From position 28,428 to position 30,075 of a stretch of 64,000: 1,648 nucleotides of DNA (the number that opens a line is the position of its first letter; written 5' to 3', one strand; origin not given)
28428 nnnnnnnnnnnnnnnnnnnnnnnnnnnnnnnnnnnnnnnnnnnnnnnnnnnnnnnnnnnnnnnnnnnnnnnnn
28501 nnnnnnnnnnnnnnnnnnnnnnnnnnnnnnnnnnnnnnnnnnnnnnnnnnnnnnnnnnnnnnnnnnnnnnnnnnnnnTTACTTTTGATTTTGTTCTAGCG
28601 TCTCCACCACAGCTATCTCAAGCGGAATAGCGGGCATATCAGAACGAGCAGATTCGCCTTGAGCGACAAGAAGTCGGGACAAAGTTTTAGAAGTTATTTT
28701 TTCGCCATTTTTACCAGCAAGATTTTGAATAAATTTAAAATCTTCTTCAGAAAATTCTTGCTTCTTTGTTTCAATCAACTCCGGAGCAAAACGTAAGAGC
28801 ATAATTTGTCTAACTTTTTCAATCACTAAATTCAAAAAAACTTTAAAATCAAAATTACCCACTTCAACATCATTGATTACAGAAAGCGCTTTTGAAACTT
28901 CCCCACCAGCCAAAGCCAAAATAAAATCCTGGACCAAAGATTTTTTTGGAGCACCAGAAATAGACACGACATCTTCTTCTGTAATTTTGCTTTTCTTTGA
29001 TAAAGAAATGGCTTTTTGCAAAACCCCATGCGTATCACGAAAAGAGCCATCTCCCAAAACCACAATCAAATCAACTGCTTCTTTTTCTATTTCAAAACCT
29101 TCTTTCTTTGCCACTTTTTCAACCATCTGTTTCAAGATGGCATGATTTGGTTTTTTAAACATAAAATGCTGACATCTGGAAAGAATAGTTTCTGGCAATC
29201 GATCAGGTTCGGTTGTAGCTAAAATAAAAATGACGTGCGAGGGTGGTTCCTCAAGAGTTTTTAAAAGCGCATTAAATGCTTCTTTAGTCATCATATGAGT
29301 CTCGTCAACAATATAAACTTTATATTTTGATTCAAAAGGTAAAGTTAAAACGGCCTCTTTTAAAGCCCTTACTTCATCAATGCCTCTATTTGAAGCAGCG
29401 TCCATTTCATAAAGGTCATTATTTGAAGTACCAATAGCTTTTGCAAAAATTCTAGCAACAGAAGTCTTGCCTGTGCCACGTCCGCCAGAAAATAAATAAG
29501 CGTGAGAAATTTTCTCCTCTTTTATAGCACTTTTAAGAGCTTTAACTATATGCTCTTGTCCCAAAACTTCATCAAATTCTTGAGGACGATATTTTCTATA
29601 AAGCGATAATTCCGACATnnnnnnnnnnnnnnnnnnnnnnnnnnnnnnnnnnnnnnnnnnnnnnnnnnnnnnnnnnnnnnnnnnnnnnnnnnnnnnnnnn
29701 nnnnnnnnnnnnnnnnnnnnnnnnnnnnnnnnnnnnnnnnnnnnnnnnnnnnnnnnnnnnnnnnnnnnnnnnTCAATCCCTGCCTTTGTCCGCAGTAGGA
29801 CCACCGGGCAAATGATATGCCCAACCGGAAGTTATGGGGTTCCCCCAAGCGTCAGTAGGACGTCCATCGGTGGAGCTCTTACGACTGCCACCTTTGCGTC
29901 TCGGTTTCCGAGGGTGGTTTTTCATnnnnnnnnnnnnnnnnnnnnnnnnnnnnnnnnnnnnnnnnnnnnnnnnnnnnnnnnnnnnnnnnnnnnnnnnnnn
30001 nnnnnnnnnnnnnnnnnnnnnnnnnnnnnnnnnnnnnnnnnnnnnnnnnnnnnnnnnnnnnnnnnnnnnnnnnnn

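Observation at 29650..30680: About 1 kb GC-rich, hairpin-dense intergenic region next to dnaX with terminators on both strands; likely unannotated structured RNAs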

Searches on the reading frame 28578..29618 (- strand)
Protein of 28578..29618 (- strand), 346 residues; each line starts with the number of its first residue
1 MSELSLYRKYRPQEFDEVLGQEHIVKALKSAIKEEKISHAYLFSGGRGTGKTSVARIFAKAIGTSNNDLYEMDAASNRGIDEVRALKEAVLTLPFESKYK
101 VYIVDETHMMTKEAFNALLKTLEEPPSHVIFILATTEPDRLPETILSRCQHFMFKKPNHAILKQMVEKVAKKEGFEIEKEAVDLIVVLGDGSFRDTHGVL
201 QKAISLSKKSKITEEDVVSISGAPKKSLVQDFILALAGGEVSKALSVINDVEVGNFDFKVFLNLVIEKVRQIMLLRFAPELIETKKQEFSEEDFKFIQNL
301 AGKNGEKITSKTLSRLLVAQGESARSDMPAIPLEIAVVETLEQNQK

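Call 9: search_protein_families(library=pfam, proteins=[window:28578-29618:-])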
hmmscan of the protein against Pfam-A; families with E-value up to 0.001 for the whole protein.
window:28578-29618:- (346 aa): 11 families
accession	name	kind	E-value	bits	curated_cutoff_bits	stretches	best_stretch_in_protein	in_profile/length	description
PF13177.12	DNA_pol3_delta2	-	3e-37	128.5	27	2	77-157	80-160/161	DNA polymerase III, delta subunit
PF00004.35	AAA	-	4.5e-15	56.7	21.2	1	42-154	2-128/131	ATPase family associated with various cellular activities (AAA)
PF12169.13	DNA_pol3_gamma3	-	2.7e-07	30.9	24.4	1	212-338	1-125/143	DNA polymerase III subunits gamma and tau domain III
PF05496.18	RuvB_N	-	3.1e-07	30.7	27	1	11-124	2-110/159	Holliday junction DNA helicase RuvB P-loop domain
PF06068.19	TIP49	-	3.6e-06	26.8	23.8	0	18-65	26-77/347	TIP49 P-loop domain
PF22608.2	DNAX_ATPase_lid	-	3.5e-05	23.9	27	1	164-208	4-48/49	DNA polymerase III clamp loader subunit, ATPase lid domain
PF13245.12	AAA_19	-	8.1e-05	23.2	25.1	0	31-131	4-122/134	AAA domain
PF13604.12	AAA_30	-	0.00014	22.1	27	0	41-132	21-122/191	AAA domain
PF13173.12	AAA_14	-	0.00049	20.5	27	0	40-130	4-93/129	AAA domain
PF13401.12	AAA_22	-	0.00052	20.8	27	0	84-135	73-122/130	AAA domain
PF07728.20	AAA_5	-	0.00057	20.4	22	0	42-126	3-94/139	AAA domain (dynein-related subfamily)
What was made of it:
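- Checked: The stretch 29619-30681 lies between dnaX (28578-29618, minus; Pfam DNA_pol3_delta2/AAA/gamma3, call 9) and a 544-aa PG_binding_1 protein (30682-32316, minus).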

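Call 21: find_related_loci(query=window:28578-29618:-, collection=genome_contigs, flank=6000)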
Query window:28578-29618:- (346 aa) in genome_contigs; peptide patterns used: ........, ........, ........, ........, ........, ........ (x = any residue, [..] = any of these).
347 stretches matched a pattern; 230 encode a relative of the query (tblastn E <= 1e-3); the best 80 are kept; 80 distinct loci.
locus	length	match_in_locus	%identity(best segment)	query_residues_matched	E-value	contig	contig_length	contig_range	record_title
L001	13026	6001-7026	54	4-345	1e-121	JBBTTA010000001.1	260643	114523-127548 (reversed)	MAG: Patescibacteria group bacterium isolate H41-bin009_1 H41_bin009_1_000000000001, whole genome shotgun sequence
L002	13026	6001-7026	41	5-345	1e-75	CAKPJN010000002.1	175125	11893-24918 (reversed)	MAG: uncultured Bacilli bacterium isolate REFINED_METABAT215_TOP10_CONTIGS_1500_ASSEMBLY_K77_MERGED__Hadza_MoBio_hadza-E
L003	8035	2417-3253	45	3-261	5e-71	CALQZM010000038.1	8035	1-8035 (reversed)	MAG: Candidatus Peribacteria bacterium isolate CH-Oct18-39 genome assembly, contig: CH-Oct18-C13433, whole genome shotgu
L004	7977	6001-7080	41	4-339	8e-70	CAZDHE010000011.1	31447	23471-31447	MAG TPA_asm: uncultured Bdellovibrionales bacterium isolate SRP252850_co1_117 genome assembly, contig: NODE_2395_length_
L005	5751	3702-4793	38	1-345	7e-70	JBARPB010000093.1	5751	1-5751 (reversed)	MAG: Candidatus Omnitrophota bacterium isolate MFD13423_ilm_asm_bin5 k127_313755, whole genome shotgun sequence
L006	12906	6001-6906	40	8-296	8e-63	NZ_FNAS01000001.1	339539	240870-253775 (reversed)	Riemerella columbipharyngis strain DSM 24015, whole genome shotgun sequence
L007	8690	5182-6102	39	8-308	8e-62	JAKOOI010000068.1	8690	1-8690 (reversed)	MAG: Weeksellaceae bacterium isolate S9 k127_12839401_S_bin.9, whole genome shotgun sequence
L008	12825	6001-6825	40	8-274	2e-61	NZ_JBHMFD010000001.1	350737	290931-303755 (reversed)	Bergeyella porcorum strain CECT 9006 platanus_K_17_124_1, whole genome shotgun sequence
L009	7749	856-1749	38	8-292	5e-61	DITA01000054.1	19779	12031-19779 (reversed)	MAG TPA_asm: Flavobacteriales bacterium UBA6196 UBA6196_contig_1188, whole genome shotgun sequence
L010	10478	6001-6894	38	8-292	2e-61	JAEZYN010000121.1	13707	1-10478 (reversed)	MAG: Bacteroidetes bacterium isolate OH_PFB_240 k127_730881, whole genome shotgun sequence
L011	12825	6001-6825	40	8-274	5e-61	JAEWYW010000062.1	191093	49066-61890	MAG: Bacteroidetes bacterium isolate OH_SFB_184 k127_788599, whole genome shotgun sequence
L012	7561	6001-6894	38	8-292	5e-61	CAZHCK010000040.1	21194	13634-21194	MAG TPA_asm: uncultured Cloacibacterium sp. isolate binchicken_co269_227 genome assembly, contig: NODE_2229_length_21194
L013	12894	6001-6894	38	8-292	5e-61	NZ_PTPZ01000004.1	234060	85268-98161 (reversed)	Cloacibacterium normanense strain IMET F NODE_4_length_234060_cov_165.700487, whole genome shotgun sequence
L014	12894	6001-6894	39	8-292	4e-61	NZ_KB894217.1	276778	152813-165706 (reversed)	Riemerella columbina DSM 16469 C237DRAFT_scaffold_0.1, whole genome shotgun sequence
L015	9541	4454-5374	39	8-308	2e-61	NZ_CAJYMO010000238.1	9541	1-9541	MAG: uncultured Chryseobacterium sp. isolate SP213_3_metabat2_genome_mining.20, whole genome shotgun sequence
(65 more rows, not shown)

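Call 25: find_encoding_contigs(protein=window:28578-29618:-, flank=4000, max_places=6)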
Protein window:28578-29618:- (346 aa): 4 contigs read that carry it; 3 places shown.
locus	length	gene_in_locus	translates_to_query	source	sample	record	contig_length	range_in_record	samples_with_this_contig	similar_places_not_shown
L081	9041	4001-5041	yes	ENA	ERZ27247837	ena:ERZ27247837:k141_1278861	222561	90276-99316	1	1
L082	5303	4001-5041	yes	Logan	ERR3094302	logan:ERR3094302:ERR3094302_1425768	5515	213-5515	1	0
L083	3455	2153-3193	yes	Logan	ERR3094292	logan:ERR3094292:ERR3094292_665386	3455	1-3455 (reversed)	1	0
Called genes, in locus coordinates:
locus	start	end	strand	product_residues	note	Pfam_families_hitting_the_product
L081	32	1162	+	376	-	-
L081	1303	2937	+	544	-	-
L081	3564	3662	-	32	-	-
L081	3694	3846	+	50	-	-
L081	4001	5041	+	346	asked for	PF05496:RuvB_N (weak), PF06068:TIP49 (faint), PF13177:DNA_pol3_delta2, PF00004:AAA, PF13177:DNA_pol3_delta2, PF12169:DNA_pol3_gamma3 (weak)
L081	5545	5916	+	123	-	PF07366:SnoaL (weak), PF12680:SnoaL_2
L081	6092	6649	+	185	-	PF13875:DUF4202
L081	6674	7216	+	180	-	PF01928:CYTH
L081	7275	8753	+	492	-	PF00391:PEP-utilizers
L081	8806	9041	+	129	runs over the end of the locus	-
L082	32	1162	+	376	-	-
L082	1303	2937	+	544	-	-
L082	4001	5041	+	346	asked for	PF05496:RuvB_N (weak), PF06068:TIP49 (faint), PF13177:DNA_pol3_delta2, PF00004:AAA, PF13177:DNA_pol3_delta2, PF12169:DNA_pol3_gamma3 (weak)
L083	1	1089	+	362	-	?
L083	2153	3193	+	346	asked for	PF05496:RuvB_N (weak), PF06068:TIP49 (faint), PF13177:DNA_pol3_delta2, PF00004:AAA, PF13177:DNA_pol3_delta2, PF12169:DNA_pol3_gamma3 (weak)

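Call 26: find_related_loci(query=window:28578-29618:-, collection=metagenome_contigs, flank=4000)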
Query window:28578-29618:- (346 aa) in metagenome_contigs; peptide patterns used: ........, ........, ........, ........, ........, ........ (x = any residue, [..] = any of these).
272 stretches matched a pattern; 131 encode a relative of the query (tblastn E <= 1e-3); the best 80 are kept; 80 distinct loci.
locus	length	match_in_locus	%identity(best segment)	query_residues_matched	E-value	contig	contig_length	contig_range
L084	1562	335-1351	55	4-342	6e-133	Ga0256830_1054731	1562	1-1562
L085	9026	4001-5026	54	4-345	9e-122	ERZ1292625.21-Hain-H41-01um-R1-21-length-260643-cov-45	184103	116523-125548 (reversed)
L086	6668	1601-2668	38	6-339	3e-75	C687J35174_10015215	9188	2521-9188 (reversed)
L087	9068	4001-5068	38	6-339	3e-75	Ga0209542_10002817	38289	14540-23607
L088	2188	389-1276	44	1-276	3e-73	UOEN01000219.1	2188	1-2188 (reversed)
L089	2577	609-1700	40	1-345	8e-72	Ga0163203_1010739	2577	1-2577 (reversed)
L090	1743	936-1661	47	1-222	1e-67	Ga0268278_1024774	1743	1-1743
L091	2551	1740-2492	46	4-232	7e-66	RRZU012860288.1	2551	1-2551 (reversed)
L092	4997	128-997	41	6-267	2e-64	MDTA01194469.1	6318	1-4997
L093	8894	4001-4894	38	8-292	3e-61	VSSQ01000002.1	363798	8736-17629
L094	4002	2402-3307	38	8-296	2e-61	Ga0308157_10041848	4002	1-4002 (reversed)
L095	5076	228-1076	40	8-283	2e-61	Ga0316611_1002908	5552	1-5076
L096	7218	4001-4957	38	9-301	1e-60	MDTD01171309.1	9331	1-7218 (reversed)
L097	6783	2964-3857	38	8-292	2e-60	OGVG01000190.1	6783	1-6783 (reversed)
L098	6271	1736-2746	36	8-339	3e-60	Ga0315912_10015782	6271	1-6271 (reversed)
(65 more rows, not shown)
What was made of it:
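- Tried and rejected: Scans of genome_contigs and metagenome_contigs with dnaX found nothing closer than 54-55% identity (calls 21, 26).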

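Call 27: find_homologous_proteins(query=window:28578-29618:-, max_evalue=1e-40)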
Query window:28578-29618:- (346 aa): 8000 proteins with E <= 1e-40 among 8000 candidates; the best 120 are listed.
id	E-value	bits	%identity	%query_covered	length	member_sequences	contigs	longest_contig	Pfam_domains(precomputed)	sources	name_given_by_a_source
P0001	3.2e-216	735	100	100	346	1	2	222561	PF12169.14,PF06068.20,PF00004.36,PF05496.19,PF13177.13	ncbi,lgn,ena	-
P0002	3.1e-209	712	97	99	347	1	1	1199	PF12169.14,PF06068.20,PF00004.36,PF05496.19,PF13177.13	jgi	jgi:DNA polymerase-3 subunit gamma/tau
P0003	1.1e-207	707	97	99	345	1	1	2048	PF12169.14,PF06068.20,PF00004.36,PF05496.19,PF13177.13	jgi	jgi:DNA polymerase-3 subunit gamma/tau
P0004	1.0e-206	704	96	99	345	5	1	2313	PF12169.14,PF06068.20,PF00004.36,PF05496.19,PF13177.13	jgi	jgi:DNA polymerase-3 subunit gamma/tau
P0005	1.4e-206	703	96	99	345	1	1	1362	PF12169.14,PF06068.20,PF00004.36,PF05496.19,PF13177.13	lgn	-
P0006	8.2e-205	697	94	100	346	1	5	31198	PF06068.20,PF00004.36,PF22608.3,PF05496.19,PF13177.13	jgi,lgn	jgi:DNA polymerase-3 subunit gamma/tau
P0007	2.6e-204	696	93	100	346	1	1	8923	PF06068.20,PF00004.36,PF22608.3,PF05496.19,PF13177.13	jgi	jgi:DNA polymerase-3 subunit gamma/tau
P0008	5.5e-204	695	96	98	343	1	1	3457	PF12169.14,PF06068.20,PF00004.36,PF05496.19,PF13177.13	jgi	jgi:DNA polymerase-3 subunit gamma/tau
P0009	4.3e-185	633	83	100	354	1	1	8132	PF13173.13,PF12169.14,PF06068.20,PF00004.36,PF22608.3,PF05496.19,PF13177.13,PF07728.21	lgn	-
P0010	1.2e-129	451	59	100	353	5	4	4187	PF12169.14,PF06068.20,PF00004.36,PF13401.13,PF05496.19,PF13177.13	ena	-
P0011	1.2e-129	450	59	100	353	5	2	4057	PF12169.14,PF06068.20,PF00004.36,PF13401.13,PF05496.19,PF13177.13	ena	-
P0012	1.7e-129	450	60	98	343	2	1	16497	PF12169.14,PF00004.36,PF13401.13,PF05496.19,PF13177.13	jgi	-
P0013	4.0e-129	449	60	97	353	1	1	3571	PF06068.20,PF00004.36,PF13401.13,PF05496.19,PF13177.13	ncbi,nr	ncbi:MAG: DNA polymerase III subunit gamma/tau [Candidatus Yonathbacteria bacterium]|nr:DNA polymera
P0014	2.0e-127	443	60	99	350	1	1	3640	PF12169.14,PF06068.20,PF00004.36,PF05496.19,PF13177.13,PF07728.21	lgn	-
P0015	4.1e-127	442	59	98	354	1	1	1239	PF13173.13,PF12169.14,PF00004.36,PF13401.13,PF05496.19,PF13177.13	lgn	-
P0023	4.0e-125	436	60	96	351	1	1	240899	PF06068.20,PF00004.36,PF13401.13,PF05496.19,PF13177.13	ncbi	-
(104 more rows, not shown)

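Call 28: find_encoding_contigs(protein=P0006, flank=4000, max_places=5)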
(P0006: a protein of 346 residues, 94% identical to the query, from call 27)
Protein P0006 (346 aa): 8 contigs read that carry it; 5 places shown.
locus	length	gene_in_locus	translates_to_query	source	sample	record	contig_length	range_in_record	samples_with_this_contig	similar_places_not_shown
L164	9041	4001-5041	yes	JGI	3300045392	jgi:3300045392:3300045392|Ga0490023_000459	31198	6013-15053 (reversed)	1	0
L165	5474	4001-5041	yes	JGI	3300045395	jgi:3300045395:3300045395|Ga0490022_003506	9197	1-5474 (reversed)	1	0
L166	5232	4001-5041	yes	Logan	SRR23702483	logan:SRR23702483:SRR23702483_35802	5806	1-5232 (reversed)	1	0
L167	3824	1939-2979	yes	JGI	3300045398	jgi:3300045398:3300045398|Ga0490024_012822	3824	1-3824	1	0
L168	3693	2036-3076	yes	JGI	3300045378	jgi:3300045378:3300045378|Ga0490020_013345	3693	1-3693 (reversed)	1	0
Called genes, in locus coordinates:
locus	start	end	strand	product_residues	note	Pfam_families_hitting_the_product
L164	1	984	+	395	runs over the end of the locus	-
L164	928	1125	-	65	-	-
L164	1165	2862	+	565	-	-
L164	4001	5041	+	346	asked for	PF05496:RuvB_N (weak), PF06068:TIP49 (faint), PF13177:DNA_pol3_delta2, PF00004:AAA, PF13177:DNA_pol3_delta2, PF22608:DNAX_ATPase_lid (weak)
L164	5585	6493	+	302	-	PF16289:PIN_12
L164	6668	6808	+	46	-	PF07478:Dala_Dala_lig_C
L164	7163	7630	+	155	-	-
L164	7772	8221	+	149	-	PF03364:Polyketide_cyc (weak)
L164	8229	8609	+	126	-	PF08818:DUF1801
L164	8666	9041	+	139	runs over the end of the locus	-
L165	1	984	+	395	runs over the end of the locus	-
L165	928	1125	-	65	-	-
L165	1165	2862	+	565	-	-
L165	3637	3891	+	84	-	-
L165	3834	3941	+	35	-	-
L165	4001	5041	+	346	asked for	PF05496:RuvB_N (weak), PF06068:TIP49 (faint), PF13177:DNA_pol3_delta2, PF00004:AAA, PF13177:DNA_pol3_delta2, PF22608:DNAX_ATPase_lid (weak)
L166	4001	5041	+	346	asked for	PF05496:RuvB_N (weak), PF06068:TIP49 (faint), PF13177:DNA_pol3_delta2, PF00004:AAA, PF13177:DNA_pol3_delta2, PF22608:DNAX_ATPase_lid (weak)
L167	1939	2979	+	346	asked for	PF05496:RuvB_N (weak), PF06068:TIP49 (faint), PF13177:DNA_pol3_delta2, PF00004:AAA, PF13177:DNA_pol3_delta2, PF22608:DNAX_ATPase_lid (weak)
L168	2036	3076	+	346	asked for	PF05496:RuvB_N (weak), PF06068:TIP49 (faint), PF13177:DNA_pol3_delta2, PF00004:AAA, PF13177:DNA_pol3_delta2, PF22608:DNAX_ATPase_lid (weak)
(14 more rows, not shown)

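Call 29: find_encoding_contigs(protein=P0007, flank=4000, max_places=3)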
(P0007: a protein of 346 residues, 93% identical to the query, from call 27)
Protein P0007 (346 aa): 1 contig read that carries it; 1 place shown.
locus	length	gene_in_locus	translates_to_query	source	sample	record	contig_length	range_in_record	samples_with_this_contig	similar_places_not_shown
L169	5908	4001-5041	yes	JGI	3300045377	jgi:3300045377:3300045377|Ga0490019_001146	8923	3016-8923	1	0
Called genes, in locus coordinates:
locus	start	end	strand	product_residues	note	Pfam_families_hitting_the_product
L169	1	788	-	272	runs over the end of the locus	PF01471:PG_binding_1, PF18914:DUF5666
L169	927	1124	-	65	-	-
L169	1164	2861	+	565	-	-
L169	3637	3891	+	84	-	-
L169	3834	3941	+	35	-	-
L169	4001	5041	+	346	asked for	PF05496:RuvB_N (weak), PF06068:TIP49 (faint), PF13177:DNA_pol3_delta2, PF00004:AAA, PF13177:DNA_pol3_delta2, PF22608:DNAX_ATPase_lid (weak)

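Call 30: find_encoding_contigs(protein=P0009, flank=4000, max_places=3)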
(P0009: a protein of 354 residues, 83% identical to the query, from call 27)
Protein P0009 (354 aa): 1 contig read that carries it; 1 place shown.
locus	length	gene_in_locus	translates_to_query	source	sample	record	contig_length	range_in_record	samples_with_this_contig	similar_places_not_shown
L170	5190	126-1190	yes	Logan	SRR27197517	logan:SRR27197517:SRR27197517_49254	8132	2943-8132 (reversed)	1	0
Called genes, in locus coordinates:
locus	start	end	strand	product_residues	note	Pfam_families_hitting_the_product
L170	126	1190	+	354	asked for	PF05496:RuvB_N, PF06068:TIP49 (faint), PF13173:AAA_14 (faint), PF13177:DNA_pol3_delta2, PF22608:DNAX_ATPase_lid (faint), PF00004:AAA, PF13177:DNA_pol3_delta2, PF12169:DNA_pol3_gamma3 (weak), +1 more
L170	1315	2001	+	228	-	-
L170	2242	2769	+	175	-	PF10881:DUF2726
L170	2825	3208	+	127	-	-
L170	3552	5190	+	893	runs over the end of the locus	PF00690:Cation_ATPase_N, PF00122:E1-E2_ATPase, PF13246:Cation_ATPase, PF00702:Hydrolase, PF00689:Cation_ATPase_C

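Call 32: find_encoding_contigs(protein=P0008, flank=4000, max_places=3)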
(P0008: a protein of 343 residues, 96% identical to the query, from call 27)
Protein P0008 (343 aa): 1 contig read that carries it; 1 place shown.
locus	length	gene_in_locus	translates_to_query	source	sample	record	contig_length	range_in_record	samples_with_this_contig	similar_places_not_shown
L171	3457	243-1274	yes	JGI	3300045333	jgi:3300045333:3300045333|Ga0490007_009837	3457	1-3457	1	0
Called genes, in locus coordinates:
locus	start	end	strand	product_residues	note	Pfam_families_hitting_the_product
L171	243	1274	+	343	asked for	PF05496:RuvB_N (weak), PF06068:TIP49 (faint), PF13177:DNA_pol3_delta2, PF00004:AAA, PF13177:DNA_pol3_delta2, PF12169:DNA_pol3_gamma3 (weak)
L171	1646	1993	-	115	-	PF00829:Ribosomal_L21p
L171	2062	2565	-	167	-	PF07963:N_methyl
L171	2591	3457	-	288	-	?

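Call 33: find_encoding_contigs(protein=P0004, flank=4000, max_places=3)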
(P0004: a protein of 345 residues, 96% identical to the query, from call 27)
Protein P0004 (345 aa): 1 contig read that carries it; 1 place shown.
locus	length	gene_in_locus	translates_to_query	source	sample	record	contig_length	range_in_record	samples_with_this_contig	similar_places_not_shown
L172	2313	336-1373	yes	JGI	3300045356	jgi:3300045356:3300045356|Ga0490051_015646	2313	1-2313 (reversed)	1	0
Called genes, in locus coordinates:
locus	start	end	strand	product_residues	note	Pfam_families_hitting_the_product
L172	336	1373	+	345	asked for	PF05496:RuvB_N (weak), PF06068:TIP49 (faint), PF13177:DNA_pol3_delta2, PF00004:AAA, PF13177:DNA_pol3_delta2, PF12169:DNA_pol3_gamma3 (weak)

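Call 34: find_encoding_contigs(protein=P0003, flank=4000, max_places=3)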
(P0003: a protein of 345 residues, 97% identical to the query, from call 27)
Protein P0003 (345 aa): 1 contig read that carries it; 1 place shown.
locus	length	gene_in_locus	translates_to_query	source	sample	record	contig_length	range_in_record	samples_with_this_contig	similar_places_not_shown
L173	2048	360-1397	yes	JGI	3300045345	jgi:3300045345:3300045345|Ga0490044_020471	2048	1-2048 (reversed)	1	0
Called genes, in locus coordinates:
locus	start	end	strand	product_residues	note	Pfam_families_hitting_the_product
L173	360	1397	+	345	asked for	PF05496:RuvB_N (weak), PF06068:TIP49 (faint), PF13177:DNA_pol3_delta2, PF00004:AAA, PF13177:DNA_pol3_delta2, PF12169:DNA_pol3_gamma3 (weak)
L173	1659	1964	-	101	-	-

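Call 53: find_encoding_contigs(protein=P0012, flank=3000, max_places=2)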
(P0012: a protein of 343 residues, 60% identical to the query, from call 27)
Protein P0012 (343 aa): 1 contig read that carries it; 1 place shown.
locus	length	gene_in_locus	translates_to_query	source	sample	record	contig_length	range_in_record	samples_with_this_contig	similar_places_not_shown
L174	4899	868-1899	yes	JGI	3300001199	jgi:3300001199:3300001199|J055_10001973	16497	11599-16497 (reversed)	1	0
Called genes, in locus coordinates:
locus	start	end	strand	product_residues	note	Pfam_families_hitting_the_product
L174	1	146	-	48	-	?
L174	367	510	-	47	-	-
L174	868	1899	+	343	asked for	PF05496:RuvB_N, PF13177:DNA_pol3_delta2 (weak), PF00004:AAA, PF13401:AAA_22 (faint), PF13177:DNA_pol3_delta2, PF12169:DNA_pol3_gamma3 (weak)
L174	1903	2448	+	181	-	PF00300:His_Phos_1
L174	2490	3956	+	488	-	PF01471:PG_binding_1, PF00704:Glyco_hydro_18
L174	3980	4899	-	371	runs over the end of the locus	-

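Call 54: find_encoding_contigs(protein=P0023, flank=3000, max_places=2)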
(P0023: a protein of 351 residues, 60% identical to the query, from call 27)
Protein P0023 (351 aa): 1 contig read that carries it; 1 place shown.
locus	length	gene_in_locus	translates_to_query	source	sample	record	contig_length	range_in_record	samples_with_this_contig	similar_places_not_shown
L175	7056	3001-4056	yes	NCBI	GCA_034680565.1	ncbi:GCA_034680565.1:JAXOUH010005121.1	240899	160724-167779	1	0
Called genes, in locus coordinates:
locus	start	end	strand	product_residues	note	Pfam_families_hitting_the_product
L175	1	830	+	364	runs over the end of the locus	PF00793:DAHP_synth_1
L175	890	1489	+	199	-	-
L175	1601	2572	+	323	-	PF01207:Dus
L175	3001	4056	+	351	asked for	PF05496:RuvB_N, PF06068:TIP49 (faint), PF13177:DNA_pol3_delta2, PF00004:AAA, PF13401:AAA_22 (faint), PF13177:DNA_pol3_delta2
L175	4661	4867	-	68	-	-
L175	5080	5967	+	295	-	PF10987:DUF2806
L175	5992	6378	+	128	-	PF22769:DCD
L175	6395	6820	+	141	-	-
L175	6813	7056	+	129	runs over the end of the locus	PF08818:DUF1801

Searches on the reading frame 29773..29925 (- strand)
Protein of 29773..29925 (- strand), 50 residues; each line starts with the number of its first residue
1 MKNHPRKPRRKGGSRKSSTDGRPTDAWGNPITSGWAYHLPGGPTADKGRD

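Call 88: search_protein_families(library=pfam, proteins=[window:29776-29925:-], max_evalue=10)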
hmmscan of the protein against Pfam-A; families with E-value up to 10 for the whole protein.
seq(50 aa): 0 families
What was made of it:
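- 29773..29925 (-): Unit D: small protein gene of 50 aa, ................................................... The ATG lies 9 nt after the -10 box, so the mRNA is nearly leaderless. No Pfam hit (call 88).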

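Call 93: search_protein_representatives(protein=window:29773-29925:-)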
Query: 50 residues. Proteins with E-value up to 0.001 (for the whole library): 1; up to 1e-10: 1; up to 1e-30: 0. The best 1 are listed.
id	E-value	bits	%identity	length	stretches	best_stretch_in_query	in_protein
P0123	2.2e-27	109.3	100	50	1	1-50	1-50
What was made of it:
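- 29773..29925 (-): No relative outside its own cluster among 1.84 billion representatives (call 93).
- On Small protein-coding gene (unit D): Only its own cluster was found among 1.84 billion representatives (call 93).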
